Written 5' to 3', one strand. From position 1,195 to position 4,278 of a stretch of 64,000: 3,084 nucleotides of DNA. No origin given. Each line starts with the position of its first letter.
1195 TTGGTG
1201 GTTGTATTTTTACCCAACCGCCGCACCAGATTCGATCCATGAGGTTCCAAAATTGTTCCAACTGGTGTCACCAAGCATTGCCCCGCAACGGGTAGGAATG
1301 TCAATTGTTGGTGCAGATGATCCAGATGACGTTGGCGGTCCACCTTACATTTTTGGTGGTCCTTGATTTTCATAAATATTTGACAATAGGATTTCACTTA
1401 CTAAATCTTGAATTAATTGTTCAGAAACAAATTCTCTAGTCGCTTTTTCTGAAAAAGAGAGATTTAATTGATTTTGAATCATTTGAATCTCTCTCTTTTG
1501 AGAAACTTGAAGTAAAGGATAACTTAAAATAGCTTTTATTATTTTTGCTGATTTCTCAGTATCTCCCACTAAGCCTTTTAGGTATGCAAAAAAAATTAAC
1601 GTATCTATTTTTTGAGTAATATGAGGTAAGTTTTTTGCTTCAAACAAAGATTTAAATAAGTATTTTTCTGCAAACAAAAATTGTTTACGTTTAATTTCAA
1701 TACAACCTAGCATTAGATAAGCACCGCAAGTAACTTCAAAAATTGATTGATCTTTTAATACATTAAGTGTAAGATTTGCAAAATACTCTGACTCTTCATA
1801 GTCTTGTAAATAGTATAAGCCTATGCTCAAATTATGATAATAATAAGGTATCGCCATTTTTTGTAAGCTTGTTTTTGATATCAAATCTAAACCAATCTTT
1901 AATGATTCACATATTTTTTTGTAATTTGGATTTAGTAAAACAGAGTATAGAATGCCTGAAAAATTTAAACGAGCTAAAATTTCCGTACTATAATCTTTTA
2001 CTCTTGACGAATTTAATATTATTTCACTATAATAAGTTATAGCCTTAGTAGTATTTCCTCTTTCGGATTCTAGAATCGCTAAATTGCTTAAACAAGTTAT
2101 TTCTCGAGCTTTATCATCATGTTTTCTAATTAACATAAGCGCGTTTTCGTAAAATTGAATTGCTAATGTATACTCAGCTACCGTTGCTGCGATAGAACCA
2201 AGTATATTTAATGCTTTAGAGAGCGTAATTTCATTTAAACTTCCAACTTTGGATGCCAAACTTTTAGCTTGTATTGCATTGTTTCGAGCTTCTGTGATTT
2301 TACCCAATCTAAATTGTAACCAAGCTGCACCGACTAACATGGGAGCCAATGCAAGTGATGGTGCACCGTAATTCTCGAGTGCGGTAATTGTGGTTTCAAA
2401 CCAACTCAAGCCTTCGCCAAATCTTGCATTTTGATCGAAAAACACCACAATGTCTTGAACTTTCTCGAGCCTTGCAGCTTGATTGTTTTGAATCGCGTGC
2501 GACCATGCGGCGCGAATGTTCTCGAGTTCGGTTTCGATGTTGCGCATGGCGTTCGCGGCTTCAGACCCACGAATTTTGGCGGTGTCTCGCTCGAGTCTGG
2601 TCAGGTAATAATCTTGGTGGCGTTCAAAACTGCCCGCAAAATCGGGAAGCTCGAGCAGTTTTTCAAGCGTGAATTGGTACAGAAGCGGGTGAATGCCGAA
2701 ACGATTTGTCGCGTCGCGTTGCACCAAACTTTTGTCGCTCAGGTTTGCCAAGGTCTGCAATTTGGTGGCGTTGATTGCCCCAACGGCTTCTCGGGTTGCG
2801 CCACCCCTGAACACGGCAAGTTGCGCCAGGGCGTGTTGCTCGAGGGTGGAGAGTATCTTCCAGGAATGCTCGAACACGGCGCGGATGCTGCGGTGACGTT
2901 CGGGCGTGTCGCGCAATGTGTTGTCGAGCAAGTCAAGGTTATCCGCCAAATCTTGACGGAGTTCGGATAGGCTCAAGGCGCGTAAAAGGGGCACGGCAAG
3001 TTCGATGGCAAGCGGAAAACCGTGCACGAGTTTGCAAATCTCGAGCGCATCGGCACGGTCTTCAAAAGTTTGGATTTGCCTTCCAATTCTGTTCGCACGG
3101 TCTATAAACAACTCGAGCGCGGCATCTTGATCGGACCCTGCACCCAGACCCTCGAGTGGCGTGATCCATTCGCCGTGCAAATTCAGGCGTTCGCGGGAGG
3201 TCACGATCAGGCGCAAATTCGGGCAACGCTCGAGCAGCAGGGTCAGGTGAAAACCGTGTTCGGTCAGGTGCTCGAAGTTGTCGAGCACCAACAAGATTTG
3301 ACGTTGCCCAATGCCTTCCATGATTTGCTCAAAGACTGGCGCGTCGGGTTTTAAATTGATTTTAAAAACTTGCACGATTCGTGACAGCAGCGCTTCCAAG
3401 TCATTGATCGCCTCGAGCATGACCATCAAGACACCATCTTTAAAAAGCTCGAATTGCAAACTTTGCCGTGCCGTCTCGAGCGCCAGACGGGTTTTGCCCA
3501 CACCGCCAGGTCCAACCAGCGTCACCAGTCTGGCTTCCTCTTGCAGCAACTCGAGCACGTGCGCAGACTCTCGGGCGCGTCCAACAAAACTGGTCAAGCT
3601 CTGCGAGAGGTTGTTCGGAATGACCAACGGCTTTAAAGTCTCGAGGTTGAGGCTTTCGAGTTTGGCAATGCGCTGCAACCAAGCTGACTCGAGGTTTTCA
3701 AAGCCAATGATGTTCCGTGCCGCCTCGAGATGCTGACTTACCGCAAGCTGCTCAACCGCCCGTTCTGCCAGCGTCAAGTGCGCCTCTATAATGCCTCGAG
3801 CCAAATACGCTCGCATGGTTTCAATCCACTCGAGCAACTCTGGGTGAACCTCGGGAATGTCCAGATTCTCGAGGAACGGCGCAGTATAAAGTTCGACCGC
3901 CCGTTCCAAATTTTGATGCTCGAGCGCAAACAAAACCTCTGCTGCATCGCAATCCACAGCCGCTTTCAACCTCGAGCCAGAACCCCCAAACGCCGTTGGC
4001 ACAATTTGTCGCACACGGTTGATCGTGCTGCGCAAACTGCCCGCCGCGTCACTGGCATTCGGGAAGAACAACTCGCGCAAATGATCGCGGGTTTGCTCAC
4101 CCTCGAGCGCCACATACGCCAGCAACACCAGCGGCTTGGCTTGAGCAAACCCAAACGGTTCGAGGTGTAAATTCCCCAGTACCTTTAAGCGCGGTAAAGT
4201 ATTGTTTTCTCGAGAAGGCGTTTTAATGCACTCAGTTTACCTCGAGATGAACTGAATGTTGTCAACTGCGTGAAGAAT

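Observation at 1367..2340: Intragenic composition break: the C-terminal TPR third of the STAND regulator is encoded by AT-rich DNA that nearly lacks CTCGAG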

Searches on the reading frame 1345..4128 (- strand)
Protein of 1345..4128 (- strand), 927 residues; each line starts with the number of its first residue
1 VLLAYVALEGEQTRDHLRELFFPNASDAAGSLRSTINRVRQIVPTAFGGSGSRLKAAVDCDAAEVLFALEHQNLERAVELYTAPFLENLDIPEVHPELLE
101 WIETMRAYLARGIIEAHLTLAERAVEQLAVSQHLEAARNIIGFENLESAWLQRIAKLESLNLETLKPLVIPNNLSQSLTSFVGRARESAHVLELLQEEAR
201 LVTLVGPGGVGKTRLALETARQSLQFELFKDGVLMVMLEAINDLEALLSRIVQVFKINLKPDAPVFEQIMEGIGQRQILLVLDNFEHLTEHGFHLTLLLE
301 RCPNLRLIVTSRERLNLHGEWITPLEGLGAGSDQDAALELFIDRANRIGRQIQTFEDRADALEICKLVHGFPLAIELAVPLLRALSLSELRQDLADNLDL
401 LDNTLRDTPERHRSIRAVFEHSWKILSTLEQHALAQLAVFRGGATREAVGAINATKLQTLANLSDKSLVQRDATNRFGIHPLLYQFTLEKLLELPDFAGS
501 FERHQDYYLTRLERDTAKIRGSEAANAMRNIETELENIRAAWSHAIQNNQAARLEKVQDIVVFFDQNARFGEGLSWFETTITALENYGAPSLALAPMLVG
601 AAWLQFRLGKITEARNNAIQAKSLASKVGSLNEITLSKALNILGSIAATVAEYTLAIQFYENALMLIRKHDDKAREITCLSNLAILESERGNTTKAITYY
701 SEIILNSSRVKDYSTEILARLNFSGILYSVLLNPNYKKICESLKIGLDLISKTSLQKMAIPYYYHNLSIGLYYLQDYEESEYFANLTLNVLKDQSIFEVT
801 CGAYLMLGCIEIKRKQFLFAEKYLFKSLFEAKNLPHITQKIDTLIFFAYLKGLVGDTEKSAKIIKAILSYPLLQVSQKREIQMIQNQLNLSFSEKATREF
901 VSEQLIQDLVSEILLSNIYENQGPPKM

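Call 6: search_protein_families(library=pfam, proteins=[window:1345-4128:-], max_evalue=0.01)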
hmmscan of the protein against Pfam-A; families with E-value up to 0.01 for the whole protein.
window:1345-4128:- (927 aa): 12 families
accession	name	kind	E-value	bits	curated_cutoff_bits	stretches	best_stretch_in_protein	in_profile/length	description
PF13424.12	TPR_12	-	6.1e-12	46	30.1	1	638-702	4-70/77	Tetratricopeptide repeat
PF13401.12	AAA_22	-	6e-07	30.3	27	1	198-298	4-104/130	AAA domain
PF00931.28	NB-ARC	-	1e-06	28.6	23.5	1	194-384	12-207/248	NB-ARC domain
PF05729.18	NACHT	-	2e-05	24.9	26.7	1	200-314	1-131/167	NACHT domain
PF13173.12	AAA_14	-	7.6e-05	23.2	27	1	200-327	3-113/129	AAA domain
PF13191.12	AAA_16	-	0.00019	22.4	32.6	1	181-223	2-48/167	AAA ATPase domain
PF07719.23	TPR_2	-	0.0007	20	27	0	761-782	1-22/34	Tetratricopeptide repeat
PF14938.12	SNAP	-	0.0007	19.6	25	1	646-708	123-186/282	Soluble NSF attachment protein, SNAP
PF20720.3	nSTAND3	-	0.0016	18.6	27.2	1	191-255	10-69/155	Novel STAND NTPase 3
PF13481.12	AAA_25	-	0.0034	17.5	27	1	188-270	22-107/195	AAA domain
PF00515.34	TPR_1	-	0.0039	17.4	27.8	0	638-666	2-30/34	Tetratricopeptide repeat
PF01637.24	ATPase_2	-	0.0095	16.2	33.2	0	181-225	1-46/225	ATPase domain predominantly from Archaea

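Call 7: find_encoding_contigs(protein=window:1345-4128:-, flank=10000, max_places=6)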
Protein window:1345-4128:- (927 aa): 2 contigs read that carry it; 1 place shown.
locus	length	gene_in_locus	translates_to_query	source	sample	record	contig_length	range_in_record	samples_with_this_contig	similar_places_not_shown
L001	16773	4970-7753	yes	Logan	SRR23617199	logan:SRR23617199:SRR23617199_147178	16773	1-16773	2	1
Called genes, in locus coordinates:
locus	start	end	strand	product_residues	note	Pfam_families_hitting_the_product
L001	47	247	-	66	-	-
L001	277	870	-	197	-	PF00072:Response_reg, PF00196:GerE, PF04545:Sigma70_r4 (weak), PF08281:Sigma70_r4_2 (weak)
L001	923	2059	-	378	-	PF07730:HisKA_3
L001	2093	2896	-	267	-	PF01061:ABC2_membrane, PF12698:ABC2_membrane_3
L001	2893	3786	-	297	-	PF02463:SMC_N (faint), PF00005:ABC_tran, PF13304:AAA_21 (weak), PF13732:DrrA1-3_C (weak)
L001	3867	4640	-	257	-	PF00702:Hydrolase, PF13419:HAD_2, PF13242:Hydrolase_like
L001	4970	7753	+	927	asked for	PF00931:NB-ARC (faint), PF05729:NACHT (faint), PF13401:AAA_22 (weak), PF13424:TPR_12 (weak)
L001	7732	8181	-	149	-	PF03640:Lipoprotein_15 (faint)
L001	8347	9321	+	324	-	PF07885:Ion_trans_2, PF17655:IRK_C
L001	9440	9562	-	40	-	-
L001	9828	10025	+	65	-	-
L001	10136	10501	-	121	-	-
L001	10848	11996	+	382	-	PF01960:ArgJ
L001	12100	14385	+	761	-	PF13185:GAF_2 (weak), PF01590:GAF, PF08448:PAS_4 (faint), PF13426:PAS_9 (faint), PF08447:PAS_3, PF01590:GAF, PF13185:GAF_2, PF00990:GGDEF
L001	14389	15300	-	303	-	PF13462:Thioredoxin_4, PF01323:DSBA (faint)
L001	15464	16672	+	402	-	PF00155:Aminotran_1_2, PF12897:Asp_aminotransf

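Call 8: find_homologous_proteins(query=window:1345-4128:-, max_evalue=1e-10)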
Query window:1345-4128:- (927 aa): 6030 proteins with E <= 1e-10 among 8000 candidates; the best 120 are listed.
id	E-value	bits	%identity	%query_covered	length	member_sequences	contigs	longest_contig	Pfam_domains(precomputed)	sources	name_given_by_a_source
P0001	0.0e+0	2024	100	100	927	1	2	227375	PF05729.19,PF13424.13,PF13401.13,PF00931.29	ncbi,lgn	-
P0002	0.0e+0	1414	74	99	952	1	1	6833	PF25063.1,PF13424.13,PF13401.13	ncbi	-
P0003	0.0e+0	1273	67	99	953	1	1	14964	PF13424.13,PF13401.13,PF00931.29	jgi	jgi:predicted ATPase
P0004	0.0e+0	1260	66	99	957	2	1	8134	PF17874.8,PF13424.13,PF13401.13,PF00931.29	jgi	jgi:predicted ATPase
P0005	0.0e+0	1246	66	98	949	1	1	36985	PF05729.19,PF13424.13,PF13401.13,PF00931.29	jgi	jgi:predicted ATPase/predicted negative regulator of RcsB-dependent stress response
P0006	0.0e+0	1240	66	100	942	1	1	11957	PF17874.8,PF13424.13,PF13401.13,PF00931.29,PF13374.13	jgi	jgi:predicted ATPase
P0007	0.0e+0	1230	66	99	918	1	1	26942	PF13424.13,PF13401.13,PF00931.29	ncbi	-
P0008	0.0e+0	1223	66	99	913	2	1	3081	PF13424.13,PF13401.13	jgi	jgi:predicted ATPase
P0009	0.0e+0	1160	62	99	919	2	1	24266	PF05729.19,PF13424.13,PF13401.13,PF00931.29,PF13191.13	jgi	jgi:predicted ATPase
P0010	0.0e+0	1123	61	99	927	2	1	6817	PF13424.13,PF13401.13,PF00931.29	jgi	jgi:predicted ATPase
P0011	0.0e+0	1050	59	96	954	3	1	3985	PF13424.13,PF13401.13,PF07719.24,PF00931.29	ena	-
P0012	0.0e+0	1044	58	96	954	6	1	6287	PF05729.19,PF13424.13,PF13401.13,PF07719.24,PF00931.29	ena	-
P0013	5.7e-147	509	37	94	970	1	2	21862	PF05729.19,PF13424.13,PF13401.13,PF13181.13,PF07719.24,PF00931.29,PF13191.13,PF13374.13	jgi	jgi:predicted ATPase/DNA-binding SARP family transcriptional activator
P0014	6.5e-145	503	36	95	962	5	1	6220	PF17874.8,PF05729.19,PF13424.13,PF13401.13,PF07719.24,PF00931.29,PF13191.13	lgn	-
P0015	1.1e-141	492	37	95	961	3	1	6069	PF05729.19,PF13424.13,PF13401.13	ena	-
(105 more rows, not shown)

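Call 10: find_related_loci(query=A1, collection=genome_contigs, flank=6000)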
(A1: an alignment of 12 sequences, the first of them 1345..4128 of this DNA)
Query A1 (927 aa) in genome_contigs; peptide patterns used: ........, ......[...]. (x = any residue, [..] = any of these).
597 stretches matched a pattern (row limit reached: there are more); 485 encode a relative of the query (tblastn E <= 1e-3); the best 80 are kept; 79 distinct loci.
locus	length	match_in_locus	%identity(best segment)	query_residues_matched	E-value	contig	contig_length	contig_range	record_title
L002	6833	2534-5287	74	1-915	0e+0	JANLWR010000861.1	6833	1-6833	MAG: Deinococcales bacterium isolate OTE_20_metabat_284 OTE_20_k141_2899355, whole genome shotgun sequence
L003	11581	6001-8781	66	1-925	0e+0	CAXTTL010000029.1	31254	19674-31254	MAG TPA_asm: uncultured Deinococcales bacterium isolate public_SRR11456923_metawrap_bin.2 genome assembly, contig: publi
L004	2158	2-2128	75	18-727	0e+0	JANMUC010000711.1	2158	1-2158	MAG: Deinococcales bacterium isolate SOY_29_concoct_239_sub SOY_29_k141_2380556, whole genome shotgun sequence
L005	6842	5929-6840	88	1-304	2e-168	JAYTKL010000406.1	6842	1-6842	MAG: Deinococcales bacterium isolate GFS_3132 GFS_3132_405, whole genome shotgun sequence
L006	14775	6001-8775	30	9-890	2e-96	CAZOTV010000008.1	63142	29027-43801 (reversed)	MAG TPA_asm: uncultured bacterium isolate SRP304446_co1_85 genome assembly, contig: NODE_277_length_63142_cov_40.178674,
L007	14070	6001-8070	36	9-684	6e-96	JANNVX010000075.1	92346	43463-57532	MAG: Deinococcales bacterium isolate VAR_34_metabat_433 VAR_34_k141_1636094, whole genome shotgun sequence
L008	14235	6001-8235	30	169-914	9e-90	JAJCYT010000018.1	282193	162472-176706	MAG: Candidatus Fraserbacteria bacterium isolate OFTM103 OFTM103_17, whole genome shotgun sequence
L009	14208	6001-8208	35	1-702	4e-105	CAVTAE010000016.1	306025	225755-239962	MAG: uncultured Trueperaceae bacterium isolate MFD04651.bin.2.182 genome assembly, contig: contig_7939, whole genome sho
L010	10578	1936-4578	29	9-871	7e-95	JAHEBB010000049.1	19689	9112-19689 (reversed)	MAG: Trueperaceae bacterium isolate Ww127 NODE_5163_length_19689_cov_5.248978, whole genome shotgun sequence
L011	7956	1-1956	35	203-852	3e-86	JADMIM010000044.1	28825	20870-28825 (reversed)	MAG: Thermaceae bacterium isolate MAG015 NODE_917_length_28825_cov_8.292735, whole genome shotgun sequence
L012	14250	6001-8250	31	171-871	2e-82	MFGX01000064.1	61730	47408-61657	MAG: Candidatus Fraserbacteria bacterium RBG_16_55_9 RBG_16_scaffold_2998, whole genome shotgun sequence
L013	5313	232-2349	33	153-824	5e-82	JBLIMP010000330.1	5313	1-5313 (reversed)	MAG: Cellvibrionaceae bacterium isolate 3300053785_73 Ga0535658_0051371, whole genome shotgun sequence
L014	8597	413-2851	31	1-784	6e-90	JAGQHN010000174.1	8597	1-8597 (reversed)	MAG: Trueperaceae bacterium isolate HKST-UBA01 NODE_174_length_8597_cov_5.319249, whole genome shotgun sequence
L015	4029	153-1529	40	148-590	1e-81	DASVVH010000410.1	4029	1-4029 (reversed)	MAG TPA_asm: Ardenticatenaceae bacterium isolate SMAG_U3338 k141_54007, whole genome shotgun sequence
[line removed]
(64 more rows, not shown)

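Call 18: find_encoding_contigs(protein=P0005, flank=4000, max_places=1)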
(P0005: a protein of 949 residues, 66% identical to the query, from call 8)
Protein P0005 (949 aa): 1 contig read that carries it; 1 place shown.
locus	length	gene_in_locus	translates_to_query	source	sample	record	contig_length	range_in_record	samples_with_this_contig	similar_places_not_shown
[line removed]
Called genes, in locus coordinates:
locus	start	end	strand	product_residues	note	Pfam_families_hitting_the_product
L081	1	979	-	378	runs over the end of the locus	PF07730:HisKA_3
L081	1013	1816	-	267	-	PF01061:ABC2_membrane, PF12698:ABC2_membrane_3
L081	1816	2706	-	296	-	PF02463:SMC_N (faint), PF00005:ABC_tran, PF13304:AAA_21 (weak), PF13732:DrrA1-3_C (faint)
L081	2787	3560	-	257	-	PF00702:Hydrolase, PF13419:HAD_2, PF13242:Hydrolase_like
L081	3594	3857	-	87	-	-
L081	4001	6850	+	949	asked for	PF00931:NB-ARC (weak), PF05729:NACHT (faint), PF13401:AAA_22, PF13424:TPR_12 (weak)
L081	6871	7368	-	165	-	-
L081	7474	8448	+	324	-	PF07885:Ion_trans_2, PF17655:IRK_C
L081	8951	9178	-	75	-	-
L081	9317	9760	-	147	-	-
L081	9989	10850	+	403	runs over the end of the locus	PF01960:ArgJ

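Call 19: find_encoding_contigs(protein=P0009, flank=4000, max_places=1)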
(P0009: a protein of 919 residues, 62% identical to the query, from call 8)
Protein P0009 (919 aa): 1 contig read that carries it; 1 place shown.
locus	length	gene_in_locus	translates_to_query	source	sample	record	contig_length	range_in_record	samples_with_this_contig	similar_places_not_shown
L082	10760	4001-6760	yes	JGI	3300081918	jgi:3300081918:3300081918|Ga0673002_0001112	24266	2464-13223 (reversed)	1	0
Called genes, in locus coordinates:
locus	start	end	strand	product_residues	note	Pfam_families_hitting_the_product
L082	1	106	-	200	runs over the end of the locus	PF00072:Response_reg, PF00196:GerE, PF04545:Sigma70_r4 (weak), PF08281:Sigma70_r4_2 (weak)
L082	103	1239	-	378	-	PF07730:HisKA_3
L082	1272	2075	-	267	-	PF01061:ABC2_membrane, PF12698:ABC2_membrane_3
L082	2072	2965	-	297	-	PF02463:SMC_N (faint), PF00005:ABC_tran, PF13304:AAA_21 (weak), PF13732:DrrA1-3_C (faint)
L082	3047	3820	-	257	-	PF00702:Hydrolase, PF13419:HAD_2, PF13242:Hydrolase_like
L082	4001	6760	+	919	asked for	PF00931:NB-ARC (weak), PF05729:NACHT (weak), PF13191:AAA_16 (weak), PF13401:AAA_22 (weak), PF13424:TPR_12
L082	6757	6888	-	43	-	-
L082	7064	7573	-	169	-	-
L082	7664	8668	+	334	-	PF07885:Ion_trans_2, PF17655:IRK_C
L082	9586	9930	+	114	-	-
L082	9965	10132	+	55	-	-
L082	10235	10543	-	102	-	-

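Call 20: find_encoding_contigs(protein=P0010, flank=4000, max_places=1)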
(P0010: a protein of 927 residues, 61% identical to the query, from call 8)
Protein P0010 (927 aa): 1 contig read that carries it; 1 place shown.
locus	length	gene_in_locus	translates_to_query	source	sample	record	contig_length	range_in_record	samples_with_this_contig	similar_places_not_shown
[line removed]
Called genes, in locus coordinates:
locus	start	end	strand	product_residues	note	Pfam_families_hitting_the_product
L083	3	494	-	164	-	?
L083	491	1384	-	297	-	PF02463:SMC_N (faint), PF00005:ABC_tran, PF13304:AAA_21 (faint)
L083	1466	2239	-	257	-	PF00702:Hydrolase, PF13419:HAD_2, PF13242:Hydrolase_like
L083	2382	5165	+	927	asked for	PF00931:NB-ARC (faint), PF13401:AAA_22, PF13424:TPR_12 (weak)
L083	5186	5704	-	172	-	PF03640:Lipoprotein_15 (faint)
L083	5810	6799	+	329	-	PF07885:Ion_trans_2, PF17655:IRK_C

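Call 21: find_encoding_contigs(protein=P0012, flank=4000, max_places=1)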
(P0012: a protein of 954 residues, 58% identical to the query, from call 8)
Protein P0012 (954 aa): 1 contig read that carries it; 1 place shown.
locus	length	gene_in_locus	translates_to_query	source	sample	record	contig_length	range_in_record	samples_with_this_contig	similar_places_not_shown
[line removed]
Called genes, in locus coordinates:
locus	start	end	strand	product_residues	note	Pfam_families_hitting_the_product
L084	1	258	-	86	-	?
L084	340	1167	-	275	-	PF00702:Hydrolase, PF13419:HAD_2, PF13242:Hydrolase_like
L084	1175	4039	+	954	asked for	PF07719:TPR_2 (faint), PF00931:NB-ARC (weak), PF05729:NACHT (weak), PF13401:AAA_22 (weak), PF13424:TPR_12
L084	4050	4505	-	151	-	-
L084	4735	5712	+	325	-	PF07885:Ion_trans_2, PF17655:IRK_C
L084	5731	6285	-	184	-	?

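Call 39: search_protein_families(library=pfam, proteins=[P0002, P0005], max_evalue=1)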
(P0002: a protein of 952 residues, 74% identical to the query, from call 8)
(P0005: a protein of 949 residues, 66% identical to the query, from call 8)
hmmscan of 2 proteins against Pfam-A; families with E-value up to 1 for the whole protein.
P0002 (952 aa): 20 families
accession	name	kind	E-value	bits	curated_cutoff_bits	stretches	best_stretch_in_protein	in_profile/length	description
PF13424.12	TPR_12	-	2.9e-12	47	30.1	2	671-737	4-72/77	Tetratricopeptide repeat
PF00931.28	NB-ARC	-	1.8e-06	27.9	23.5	1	227-418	12-208/248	NB-ARC domain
PF13401.12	AAA_22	-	4.4e-06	27.5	27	1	231-331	4-104/130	AAA domain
PF25063.1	ARM_TT21_C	-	1.5e-05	25.4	35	2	782-868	43-129/209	Tetratricopeptide repeat protein 21 C-terminal ARM domain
PF00515.34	TPR_1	-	2.9e-05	24.1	27.8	1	671-699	2-30/34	Tetratricopeptide repeat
PF13176.12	TPR_7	-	0.00013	22.2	27.9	1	672-703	1-31/36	Tetratricopeptide repeat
PF25068.1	ARM_TT21_4th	-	0.00028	21.6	30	1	685-784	14-104/153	Tetratricopeptide repeat protein 21 forth ARM domain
PF13173.12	AAA_14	-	0.00037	20.9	27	1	233-360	3-113/129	AAA domain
PF05729.18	NACHT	-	0.00087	19.6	26.7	1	233-351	1-137/167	NACHT domain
PF09986.15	DUF2225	-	0.0016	18.6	21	1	565-746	60-201/214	Uncharacterized protein conserved in bacteria (DUF2225)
PF13191.12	AAA_16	-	0.0039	18.1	32.6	1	214-260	2-51/167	AAA ATPase domain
PF13181.12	TPR_8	-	0.0054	17.2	25.7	1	671-697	2-28/34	Tetratricopeptide repeat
PF13481.12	AAA_25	-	0.0088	16.1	27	1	219-281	20-91/195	AAA domain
PF14938.12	SNAP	-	0.0088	16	25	1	682-742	127-187/282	Soluble NSF attachment protein, SNAP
PF07719.23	TPR_2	-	0.01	16.4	27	1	671-698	2-29/34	Tetratricopeptide repeat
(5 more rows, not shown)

P0005 (949 aa): 16 families
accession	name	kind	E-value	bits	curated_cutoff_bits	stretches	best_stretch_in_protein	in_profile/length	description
PF13424.12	TPR_12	-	1.9e-11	44.4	30.1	2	669-739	4-76/77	Tetratricopeptide repeat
PF00931.28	NB-ARC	-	1.1e-08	35.1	23.5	1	225-415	12-207/248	NB-ARC domain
PF13401.12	AAA_22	-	2e-07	31.8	27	1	229-335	4-115/130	AAA domain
PF05729.18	NACHT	-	2.3e-05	24.7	26.7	1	231-347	1-133/167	NACHT domain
PF13173.12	AAA_14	-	3.2e-05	24.4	27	1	231-358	3-113/129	AAA domain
PF13191.12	AAA_16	-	0.00049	21.1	32.6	1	212-266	2-63/167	AAA ATPase domain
PF13481.12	AAA_25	-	0.0024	18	27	1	219-339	22-147/195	AAA domain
PF20720.3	nSTAND3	-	0.0026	17.9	27.2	1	222-280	10-62/155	Novel STAND NTPase 3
PF01637.24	ATPase_2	-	0.013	15.8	33.2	1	212-258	1-48/225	ATPase domain predominantly from Archaea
PF02562.22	PhoH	-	0.017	15.1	27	1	218-266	8-55/205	PhoH-like protein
PF07719.23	TPR_2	-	0.022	15.3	27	0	632-656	7-31/34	Tetratricopeptide repeat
PF25199.1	nSTAND_NTPase5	-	0.024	14.9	34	1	221-345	27-135/145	Novel STAND NTPase 5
PF13431.12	TPR_17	-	0.026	15.2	24.4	0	818-851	2-33/34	Tetratricopeptide repeat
PF01638.23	HxlR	-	0.063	13.6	20.8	1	646-683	15-52/91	HxlR-like helix-turn-helix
PF14234.11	DUF4336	-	0.17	11.5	28.5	1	102-150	257-305/321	Domain of unknown function (DUF4336)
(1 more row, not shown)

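Call 40: search_protein_families(library=padloc, proteins=[window:1345-4128:-, P0002, P0005], max_evalue=0.01)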
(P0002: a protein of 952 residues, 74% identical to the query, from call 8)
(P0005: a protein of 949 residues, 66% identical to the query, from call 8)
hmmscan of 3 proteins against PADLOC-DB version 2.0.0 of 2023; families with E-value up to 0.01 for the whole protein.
window:1345-4128:- (927 aa): 2 families
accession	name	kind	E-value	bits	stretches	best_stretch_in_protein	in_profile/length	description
PDLC01169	TPR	-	1.1e-07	29.5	1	635-784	107-249/252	TPR repeats containing protein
PDLC04232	IetA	-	0.005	14.3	0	109-228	30-144/330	-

P0002 (952 aa): 1 family
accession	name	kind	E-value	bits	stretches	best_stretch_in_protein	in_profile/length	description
PDLC01169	TPR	-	1.8e-08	32.1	1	672-817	111-249/252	TPR repeats containing protein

P0005 (949 aa): 2 families
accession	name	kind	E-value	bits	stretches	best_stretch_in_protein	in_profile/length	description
PDLC01169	TPR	-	8.9e-14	49.5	2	664-773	105-216/252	TPR repeats containing protein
PDLC03813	RTasNERD-Hel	-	0.00082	16.6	1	201-260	196-254/519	DRT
